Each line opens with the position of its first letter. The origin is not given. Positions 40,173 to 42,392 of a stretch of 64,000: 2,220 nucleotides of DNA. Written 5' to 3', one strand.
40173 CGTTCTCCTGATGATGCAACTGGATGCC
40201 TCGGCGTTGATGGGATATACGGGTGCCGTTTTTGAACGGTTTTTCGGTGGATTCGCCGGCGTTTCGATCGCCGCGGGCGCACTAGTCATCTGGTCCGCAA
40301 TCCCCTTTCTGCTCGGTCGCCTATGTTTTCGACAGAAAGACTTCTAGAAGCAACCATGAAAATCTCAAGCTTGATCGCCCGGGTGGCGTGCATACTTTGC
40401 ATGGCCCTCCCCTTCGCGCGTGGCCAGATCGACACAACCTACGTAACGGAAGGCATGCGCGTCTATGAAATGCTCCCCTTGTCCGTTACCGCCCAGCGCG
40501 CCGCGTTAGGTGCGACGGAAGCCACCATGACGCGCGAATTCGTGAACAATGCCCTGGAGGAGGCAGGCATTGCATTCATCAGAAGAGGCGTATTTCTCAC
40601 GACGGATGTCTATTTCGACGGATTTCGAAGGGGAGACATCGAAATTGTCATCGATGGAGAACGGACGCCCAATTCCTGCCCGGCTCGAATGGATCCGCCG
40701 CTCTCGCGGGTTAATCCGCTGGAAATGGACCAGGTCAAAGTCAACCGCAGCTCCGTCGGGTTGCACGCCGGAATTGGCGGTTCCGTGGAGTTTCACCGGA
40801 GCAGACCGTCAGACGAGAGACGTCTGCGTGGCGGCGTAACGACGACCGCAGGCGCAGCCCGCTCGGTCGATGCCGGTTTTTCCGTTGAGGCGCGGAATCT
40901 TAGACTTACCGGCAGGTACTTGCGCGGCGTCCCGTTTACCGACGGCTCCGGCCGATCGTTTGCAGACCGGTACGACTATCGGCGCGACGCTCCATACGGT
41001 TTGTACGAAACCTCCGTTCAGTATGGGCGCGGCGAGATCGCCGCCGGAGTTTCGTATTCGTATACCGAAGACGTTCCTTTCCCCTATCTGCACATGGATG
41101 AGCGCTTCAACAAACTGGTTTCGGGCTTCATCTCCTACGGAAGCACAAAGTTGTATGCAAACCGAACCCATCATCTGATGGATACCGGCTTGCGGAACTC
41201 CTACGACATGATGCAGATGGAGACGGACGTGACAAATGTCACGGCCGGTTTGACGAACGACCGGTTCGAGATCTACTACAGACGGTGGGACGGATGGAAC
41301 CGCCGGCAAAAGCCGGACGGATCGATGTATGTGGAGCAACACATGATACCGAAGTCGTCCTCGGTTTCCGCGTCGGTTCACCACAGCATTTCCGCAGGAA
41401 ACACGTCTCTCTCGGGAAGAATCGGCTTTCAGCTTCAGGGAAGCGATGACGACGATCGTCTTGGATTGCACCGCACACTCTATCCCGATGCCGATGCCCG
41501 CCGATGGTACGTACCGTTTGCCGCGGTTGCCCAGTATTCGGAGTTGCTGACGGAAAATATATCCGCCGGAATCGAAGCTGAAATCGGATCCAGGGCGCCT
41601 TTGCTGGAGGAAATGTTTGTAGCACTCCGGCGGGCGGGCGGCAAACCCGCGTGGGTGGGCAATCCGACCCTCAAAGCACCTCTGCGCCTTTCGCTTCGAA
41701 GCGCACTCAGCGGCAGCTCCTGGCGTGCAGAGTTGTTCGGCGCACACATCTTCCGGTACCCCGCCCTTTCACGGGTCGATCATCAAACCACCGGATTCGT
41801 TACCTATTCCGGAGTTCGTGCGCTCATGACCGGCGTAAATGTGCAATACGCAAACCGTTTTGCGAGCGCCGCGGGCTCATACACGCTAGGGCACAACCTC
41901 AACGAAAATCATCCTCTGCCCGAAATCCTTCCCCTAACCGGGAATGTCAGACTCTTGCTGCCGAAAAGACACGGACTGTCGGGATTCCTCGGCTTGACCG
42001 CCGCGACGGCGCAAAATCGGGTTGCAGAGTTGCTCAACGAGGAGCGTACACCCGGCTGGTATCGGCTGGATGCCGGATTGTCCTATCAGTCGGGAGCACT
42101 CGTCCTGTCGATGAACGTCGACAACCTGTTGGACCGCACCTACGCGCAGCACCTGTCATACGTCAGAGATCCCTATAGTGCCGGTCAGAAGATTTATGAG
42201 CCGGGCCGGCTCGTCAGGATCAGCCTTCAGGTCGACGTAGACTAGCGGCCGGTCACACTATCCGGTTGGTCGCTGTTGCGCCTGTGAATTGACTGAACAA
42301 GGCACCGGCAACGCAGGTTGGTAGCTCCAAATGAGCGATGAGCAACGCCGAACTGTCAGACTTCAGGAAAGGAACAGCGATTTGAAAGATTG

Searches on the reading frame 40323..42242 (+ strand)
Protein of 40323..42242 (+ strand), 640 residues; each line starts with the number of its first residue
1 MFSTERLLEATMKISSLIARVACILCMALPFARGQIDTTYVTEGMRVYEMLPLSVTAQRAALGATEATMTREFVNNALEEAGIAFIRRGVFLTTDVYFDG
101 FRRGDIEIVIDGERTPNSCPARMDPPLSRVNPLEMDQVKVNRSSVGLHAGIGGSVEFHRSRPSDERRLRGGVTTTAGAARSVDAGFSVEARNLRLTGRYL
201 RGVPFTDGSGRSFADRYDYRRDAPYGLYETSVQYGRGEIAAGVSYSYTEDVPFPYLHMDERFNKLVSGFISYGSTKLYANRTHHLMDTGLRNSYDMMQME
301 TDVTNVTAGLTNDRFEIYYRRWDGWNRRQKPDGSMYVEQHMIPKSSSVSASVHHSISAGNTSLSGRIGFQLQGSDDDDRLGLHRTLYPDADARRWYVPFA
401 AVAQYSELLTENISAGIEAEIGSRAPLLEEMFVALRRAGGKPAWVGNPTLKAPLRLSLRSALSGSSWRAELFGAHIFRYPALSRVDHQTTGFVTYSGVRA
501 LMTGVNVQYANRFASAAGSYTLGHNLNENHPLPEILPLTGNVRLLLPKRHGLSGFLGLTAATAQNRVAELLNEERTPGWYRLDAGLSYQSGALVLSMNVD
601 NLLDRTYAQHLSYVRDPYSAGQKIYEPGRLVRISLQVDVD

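Call 13: search_protein_families(library=pfam, proteins=[window:40323-42242:+], max_evalue=0.01)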
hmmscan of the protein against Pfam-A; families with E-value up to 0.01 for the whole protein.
window:40323-42242:+ (640 aa): 1 family
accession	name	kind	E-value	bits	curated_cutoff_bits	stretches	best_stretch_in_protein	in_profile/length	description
PF07715.20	Plug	-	0.0026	18.7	23.9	1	59-150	14-100/107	TonB-dependent Receptor Plug Domain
